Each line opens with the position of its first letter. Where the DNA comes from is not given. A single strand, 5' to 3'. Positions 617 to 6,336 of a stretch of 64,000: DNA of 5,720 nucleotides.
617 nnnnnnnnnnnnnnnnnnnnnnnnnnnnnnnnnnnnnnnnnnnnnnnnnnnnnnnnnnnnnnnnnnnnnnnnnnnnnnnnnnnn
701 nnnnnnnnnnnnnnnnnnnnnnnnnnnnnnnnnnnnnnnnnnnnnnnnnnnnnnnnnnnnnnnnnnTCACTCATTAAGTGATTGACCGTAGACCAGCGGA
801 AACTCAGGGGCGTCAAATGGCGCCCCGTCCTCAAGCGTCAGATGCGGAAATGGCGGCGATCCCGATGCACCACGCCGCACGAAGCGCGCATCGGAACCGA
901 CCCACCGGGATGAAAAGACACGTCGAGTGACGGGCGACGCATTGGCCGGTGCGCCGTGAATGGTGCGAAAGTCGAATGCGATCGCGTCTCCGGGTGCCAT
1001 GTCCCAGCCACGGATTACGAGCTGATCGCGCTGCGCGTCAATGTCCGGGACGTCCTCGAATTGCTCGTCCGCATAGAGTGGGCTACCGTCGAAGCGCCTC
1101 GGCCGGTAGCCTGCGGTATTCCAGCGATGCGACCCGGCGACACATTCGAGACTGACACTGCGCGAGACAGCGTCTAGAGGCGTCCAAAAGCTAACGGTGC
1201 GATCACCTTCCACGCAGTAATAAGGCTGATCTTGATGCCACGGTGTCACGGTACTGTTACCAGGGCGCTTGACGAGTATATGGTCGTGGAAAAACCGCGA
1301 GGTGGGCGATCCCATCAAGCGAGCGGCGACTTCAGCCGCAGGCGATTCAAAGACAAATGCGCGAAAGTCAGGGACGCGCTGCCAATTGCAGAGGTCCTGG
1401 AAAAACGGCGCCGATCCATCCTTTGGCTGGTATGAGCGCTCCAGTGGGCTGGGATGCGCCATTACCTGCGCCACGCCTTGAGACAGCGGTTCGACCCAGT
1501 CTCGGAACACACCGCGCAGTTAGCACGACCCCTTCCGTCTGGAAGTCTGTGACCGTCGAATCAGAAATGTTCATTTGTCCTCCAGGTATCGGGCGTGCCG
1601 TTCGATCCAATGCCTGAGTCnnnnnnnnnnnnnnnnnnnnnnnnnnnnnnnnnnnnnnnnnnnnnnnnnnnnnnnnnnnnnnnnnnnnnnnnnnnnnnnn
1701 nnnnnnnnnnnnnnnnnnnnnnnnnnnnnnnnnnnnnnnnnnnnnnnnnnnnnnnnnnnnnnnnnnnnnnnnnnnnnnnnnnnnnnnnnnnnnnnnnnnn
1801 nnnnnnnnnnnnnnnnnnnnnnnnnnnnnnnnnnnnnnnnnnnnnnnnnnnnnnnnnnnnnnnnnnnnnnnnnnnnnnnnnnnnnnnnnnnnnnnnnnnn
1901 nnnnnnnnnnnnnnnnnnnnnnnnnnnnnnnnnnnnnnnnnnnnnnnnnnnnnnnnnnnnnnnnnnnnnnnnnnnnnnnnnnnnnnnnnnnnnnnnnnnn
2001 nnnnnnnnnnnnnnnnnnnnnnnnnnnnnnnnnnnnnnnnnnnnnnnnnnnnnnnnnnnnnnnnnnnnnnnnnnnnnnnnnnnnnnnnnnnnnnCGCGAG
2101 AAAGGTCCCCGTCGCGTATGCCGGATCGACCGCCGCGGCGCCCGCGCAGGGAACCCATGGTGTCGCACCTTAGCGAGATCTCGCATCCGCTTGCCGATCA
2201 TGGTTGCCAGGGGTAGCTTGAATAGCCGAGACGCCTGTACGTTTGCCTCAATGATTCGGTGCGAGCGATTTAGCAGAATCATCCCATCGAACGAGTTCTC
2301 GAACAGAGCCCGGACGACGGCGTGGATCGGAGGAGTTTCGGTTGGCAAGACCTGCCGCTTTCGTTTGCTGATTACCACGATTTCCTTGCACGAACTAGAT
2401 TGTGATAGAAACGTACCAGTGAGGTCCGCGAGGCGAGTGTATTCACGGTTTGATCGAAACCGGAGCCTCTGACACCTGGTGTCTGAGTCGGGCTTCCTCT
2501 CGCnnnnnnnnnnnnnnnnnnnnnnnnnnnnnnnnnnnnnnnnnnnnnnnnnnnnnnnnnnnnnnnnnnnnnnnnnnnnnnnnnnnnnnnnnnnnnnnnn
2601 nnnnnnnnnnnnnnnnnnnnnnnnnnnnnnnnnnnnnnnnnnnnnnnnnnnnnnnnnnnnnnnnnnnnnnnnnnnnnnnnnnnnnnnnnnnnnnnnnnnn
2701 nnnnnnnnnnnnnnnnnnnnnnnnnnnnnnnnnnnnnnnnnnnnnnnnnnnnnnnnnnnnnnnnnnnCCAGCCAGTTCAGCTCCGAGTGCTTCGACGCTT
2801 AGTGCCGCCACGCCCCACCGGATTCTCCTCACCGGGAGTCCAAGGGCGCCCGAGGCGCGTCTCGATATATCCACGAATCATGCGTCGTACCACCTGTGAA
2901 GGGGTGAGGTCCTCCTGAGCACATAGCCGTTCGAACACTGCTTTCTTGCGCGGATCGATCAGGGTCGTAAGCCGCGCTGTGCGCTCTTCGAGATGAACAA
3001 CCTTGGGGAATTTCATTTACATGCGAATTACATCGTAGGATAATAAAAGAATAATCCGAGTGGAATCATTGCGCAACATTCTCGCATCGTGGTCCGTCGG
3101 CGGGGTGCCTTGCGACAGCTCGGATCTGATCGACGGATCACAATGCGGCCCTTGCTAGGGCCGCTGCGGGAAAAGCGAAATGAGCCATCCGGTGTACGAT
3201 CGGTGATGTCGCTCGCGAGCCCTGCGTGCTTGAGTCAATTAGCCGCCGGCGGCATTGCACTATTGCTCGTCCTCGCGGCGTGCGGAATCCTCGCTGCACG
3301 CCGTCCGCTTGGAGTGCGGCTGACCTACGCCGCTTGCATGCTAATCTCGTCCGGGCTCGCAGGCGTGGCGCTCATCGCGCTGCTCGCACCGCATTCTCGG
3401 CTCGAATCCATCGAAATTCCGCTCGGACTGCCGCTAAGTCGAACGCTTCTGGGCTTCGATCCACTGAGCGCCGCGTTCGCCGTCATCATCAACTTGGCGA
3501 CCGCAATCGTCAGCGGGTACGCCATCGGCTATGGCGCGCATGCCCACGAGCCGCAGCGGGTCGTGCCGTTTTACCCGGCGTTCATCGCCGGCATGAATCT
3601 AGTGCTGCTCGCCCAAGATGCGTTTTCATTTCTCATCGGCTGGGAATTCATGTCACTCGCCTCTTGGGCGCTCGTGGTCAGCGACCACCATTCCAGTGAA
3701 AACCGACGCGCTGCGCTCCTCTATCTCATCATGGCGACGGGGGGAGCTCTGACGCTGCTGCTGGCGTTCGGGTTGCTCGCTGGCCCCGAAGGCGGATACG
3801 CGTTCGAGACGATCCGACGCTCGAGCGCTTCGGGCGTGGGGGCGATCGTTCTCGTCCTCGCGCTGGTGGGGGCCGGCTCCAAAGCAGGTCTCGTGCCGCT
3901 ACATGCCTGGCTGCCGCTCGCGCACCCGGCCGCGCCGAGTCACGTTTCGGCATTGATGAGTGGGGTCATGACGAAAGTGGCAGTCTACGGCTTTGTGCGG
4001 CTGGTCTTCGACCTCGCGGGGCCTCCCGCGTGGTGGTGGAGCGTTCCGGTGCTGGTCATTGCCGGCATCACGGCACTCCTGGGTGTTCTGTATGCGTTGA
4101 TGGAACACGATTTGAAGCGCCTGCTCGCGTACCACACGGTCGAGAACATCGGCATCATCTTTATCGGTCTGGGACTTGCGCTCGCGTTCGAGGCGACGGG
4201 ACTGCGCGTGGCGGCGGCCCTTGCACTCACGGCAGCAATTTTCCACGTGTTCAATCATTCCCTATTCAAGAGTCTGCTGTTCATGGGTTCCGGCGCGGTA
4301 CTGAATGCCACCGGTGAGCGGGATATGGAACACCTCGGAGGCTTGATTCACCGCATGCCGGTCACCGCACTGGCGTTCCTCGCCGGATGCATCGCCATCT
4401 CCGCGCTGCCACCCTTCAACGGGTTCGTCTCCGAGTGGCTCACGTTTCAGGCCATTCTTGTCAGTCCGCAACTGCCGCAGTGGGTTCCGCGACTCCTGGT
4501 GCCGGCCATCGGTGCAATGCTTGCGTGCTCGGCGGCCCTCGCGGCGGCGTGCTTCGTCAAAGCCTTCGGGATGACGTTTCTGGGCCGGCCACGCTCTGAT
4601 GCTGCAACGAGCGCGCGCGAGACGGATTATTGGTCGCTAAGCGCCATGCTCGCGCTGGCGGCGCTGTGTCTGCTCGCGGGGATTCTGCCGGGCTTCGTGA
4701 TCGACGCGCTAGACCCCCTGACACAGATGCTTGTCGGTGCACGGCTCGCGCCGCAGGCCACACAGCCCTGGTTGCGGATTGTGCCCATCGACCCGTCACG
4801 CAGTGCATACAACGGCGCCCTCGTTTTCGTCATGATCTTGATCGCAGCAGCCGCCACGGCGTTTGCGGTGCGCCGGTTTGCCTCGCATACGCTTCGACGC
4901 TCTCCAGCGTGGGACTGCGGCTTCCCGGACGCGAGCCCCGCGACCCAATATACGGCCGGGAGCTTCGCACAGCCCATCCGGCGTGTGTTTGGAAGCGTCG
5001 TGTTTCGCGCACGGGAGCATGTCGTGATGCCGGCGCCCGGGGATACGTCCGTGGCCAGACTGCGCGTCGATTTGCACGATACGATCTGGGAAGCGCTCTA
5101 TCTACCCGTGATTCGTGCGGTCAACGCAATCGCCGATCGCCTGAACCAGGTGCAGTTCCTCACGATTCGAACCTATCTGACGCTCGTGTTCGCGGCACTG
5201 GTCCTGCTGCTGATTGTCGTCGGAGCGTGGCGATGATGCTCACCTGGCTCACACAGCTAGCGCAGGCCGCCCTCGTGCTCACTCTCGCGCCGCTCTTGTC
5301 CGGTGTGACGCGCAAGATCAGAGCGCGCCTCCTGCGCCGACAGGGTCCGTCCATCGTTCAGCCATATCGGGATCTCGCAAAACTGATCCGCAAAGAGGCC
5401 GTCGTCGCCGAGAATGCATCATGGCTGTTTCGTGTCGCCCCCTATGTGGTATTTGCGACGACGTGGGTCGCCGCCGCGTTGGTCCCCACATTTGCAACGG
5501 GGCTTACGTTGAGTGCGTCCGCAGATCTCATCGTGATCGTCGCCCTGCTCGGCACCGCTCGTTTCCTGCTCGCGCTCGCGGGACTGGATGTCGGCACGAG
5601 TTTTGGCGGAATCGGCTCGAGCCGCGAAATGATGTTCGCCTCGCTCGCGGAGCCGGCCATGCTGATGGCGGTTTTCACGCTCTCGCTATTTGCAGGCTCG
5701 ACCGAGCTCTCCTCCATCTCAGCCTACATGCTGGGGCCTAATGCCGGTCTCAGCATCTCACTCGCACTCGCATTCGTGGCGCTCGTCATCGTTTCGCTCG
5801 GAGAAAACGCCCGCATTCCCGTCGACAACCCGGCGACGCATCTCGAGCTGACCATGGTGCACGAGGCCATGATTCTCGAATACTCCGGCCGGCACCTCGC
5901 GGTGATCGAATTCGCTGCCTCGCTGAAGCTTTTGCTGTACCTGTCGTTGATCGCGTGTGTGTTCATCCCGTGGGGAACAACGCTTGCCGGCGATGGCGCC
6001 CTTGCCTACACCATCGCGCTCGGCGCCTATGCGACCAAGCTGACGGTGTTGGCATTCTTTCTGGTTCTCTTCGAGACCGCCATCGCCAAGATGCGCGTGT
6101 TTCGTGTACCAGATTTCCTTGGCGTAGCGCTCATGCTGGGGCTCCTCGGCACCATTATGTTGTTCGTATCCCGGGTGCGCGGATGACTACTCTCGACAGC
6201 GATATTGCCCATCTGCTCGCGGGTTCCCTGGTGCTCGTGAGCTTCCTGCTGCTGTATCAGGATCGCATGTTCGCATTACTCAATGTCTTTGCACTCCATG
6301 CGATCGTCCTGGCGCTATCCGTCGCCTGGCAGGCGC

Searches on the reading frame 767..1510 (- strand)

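Call 21: search_protein_families(library=pfam, proteins=[window:767-1510:-], max_evalue=0.001)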
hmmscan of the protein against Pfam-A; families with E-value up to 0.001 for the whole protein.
window:767-1510:- (247 aa): 1 family
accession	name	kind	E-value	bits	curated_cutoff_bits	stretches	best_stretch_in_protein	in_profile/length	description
PF05721.19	PhyH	-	9.9e-22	78.7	22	1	36-198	47-213/213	Phytanoyl-CoA dioxygenase (PhyH)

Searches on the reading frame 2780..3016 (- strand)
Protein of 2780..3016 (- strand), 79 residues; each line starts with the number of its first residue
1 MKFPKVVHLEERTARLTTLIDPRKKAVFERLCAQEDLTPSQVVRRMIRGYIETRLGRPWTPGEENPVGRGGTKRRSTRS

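Call 59: search_protein_families(library=pfam, proteins=[window:2780-3016:-], max_evalue=0.001)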
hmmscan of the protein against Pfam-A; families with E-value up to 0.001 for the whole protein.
seq(79 aa): 1 family
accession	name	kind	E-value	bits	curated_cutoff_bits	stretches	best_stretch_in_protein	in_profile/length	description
PF19839.5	RHH_9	-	1.9e-22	79.3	23.4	1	9-57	1-49/65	Ribbon-helix-helix protein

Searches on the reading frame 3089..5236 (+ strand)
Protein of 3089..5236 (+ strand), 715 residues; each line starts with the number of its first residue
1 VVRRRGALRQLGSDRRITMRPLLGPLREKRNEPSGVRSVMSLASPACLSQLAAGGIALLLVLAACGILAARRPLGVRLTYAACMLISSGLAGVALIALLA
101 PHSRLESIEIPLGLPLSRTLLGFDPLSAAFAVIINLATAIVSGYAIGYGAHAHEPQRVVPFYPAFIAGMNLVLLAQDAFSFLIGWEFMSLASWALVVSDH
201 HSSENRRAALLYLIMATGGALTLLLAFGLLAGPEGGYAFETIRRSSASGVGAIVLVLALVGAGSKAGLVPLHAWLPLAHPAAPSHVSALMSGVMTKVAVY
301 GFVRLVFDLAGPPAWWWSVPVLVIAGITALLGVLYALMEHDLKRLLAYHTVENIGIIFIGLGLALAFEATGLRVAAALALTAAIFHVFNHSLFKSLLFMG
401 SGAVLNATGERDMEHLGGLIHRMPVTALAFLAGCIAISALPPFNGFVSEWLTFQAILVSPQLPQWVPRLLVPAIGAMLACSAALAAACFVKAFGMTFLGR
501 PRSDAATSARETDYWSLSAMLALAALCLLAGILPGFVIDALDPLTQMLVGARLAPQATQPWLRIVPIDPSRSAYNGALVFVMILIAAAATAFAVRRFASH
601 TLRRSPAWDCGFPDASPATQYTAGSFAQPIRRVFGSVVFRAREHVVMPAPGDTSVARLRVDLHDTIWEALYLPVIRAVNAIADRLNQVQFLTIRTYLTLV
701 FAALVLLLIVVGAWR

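Call 6: search_protein_families(library=pfam, proteins=[window:3089-5236:+])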
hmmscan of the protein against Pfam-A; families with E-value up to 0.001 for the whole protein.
window:3089-5236:+ (715 aa): 1 family
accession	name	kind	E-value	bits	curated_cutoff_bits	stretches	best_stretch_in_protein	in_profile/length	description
PF00361.26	Proton_antipo_M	-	3.4e-53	181.2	21.5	1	175-457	1-276/294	NADH:quinone oxidoreductase/Mrp antiporter, TM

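Call 67: search_protein_families(library=ncbifam, proteins=[window:3089-5236:+], max_evalue=0.00001)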
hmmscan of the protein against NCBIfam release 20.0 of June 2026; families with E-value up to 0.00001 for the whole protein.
window:3089-5236:+ (715 aa): 72 families (the best 25 are shown)
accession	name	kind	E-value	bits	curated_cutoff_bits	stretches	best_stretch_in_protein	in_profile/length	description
NF005086.0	PRK06521.1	equivalog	3.6e-254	845.2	667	1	50-711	6-667/669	hydrogenase 4 subunit B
NF006418.0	PRK08667.1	equivalog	2.6e-142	475.6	794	2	49-538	3-490/644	hydrogenase membrane subunit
NF005958.0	PRK08042.1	equivalog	8.9e-79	265.9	727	1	110-642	60-567/608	formate hydrogenlyase subunit 3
NF006240.0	PRK08376.1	subfamily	5.7e-73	246.6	662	1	118-548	83-507/521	putative monovalent cation/H+ antiporter subunit D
NF009310.0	PRK12668.1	equivalog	3e-67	227.8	564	1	97-647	43-525/584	Na(+)/H(+) antiporter subunit D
NF006419.0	PRK08668.1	equivalog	5.1e-65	220.4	617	1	121-586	66-512/613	NADH dehydrogenase subunit M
TIGR00940.1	2a6301s01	subfamily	2.4e-60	204.8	920.45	1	122-541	72-496/793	monovalent cation:proton antiporter subunit A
NF009287.0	PRK12647.1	equivalog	1.1e-57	196.2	937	1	123-551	74-485/773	putative monovalent cation/H+ antiporter subunit A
NF009288.0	PRK12648.1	equivalog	1.4e-56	192.2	1104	1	121-541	72-478/954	monovalent cation/H+ antiporter subunit A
NF005097.0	PRK06525.1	equivalog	3.7e-56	190.8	430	1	121-532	72-473/480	hydrogenase 4 subunit D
NF005046.0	PRK06459.1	equivalog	6.2e-54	183.6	460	1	121-711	42-584/587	hydrogenase 4 subunit B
NF005141.0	PRK06590.1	equivalog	5.7e-53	180.8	556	1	120-711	76-609/615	NADH-quinone oxidoreductase subunit L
NF009285.0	PRK12645.1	equivalog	1.4e-50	172.3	1028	1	123-540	76-499/804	Na+/H+ antiporter subunit A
TIGR01974.1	NDH_I_L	subfamily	4.1e-49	168.1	407.5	1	122-594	79-532/630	NADH-quinone oxidoreductase subunit L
NF009306.0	PRK12663.1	equivalog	1.8e-48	165.6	542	1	83-547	36-480/498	Na+/H+ antiporter subunit D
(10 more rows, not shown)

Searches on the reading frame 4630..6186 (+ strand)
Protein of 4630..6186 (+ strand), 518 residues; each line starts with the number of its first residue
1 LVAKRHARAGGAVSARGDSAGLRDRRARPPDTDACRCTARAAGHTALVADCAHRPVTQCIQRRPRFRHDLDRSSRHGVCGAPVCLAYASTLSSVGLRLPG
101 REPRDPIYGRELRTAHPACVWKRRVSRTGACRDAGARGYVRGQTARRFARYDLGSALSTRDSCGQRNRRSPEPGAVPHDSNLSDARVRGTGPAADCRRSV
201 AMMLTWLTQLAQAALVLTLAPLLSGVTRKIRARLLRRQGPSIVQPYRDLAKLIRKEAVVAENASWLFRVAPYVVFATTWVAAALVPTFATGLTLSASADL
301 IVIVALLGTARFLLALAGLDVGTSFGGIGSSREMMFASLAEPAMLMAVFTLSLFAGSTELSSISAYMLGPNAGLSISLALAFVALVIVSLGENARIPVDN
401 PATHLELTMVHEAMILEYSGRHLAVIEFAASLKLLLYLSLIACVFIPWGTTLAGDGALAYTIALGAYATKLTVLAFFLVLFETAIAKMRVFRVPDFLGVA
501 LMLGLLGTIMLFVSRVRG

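Call 6: search_protein_families(library=pfam, proteins=[window:4630-6186:+])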
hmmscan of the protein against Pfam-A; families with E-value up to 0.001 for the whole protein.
window:4630-6186:+ (518 aa): 1 family
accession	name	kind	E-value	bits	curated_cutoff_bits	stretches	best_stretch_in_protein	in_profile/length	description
PF00146.26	NADHdh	-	5.6e-40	138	27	1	214-506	9-291/298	NADH dehydrogenase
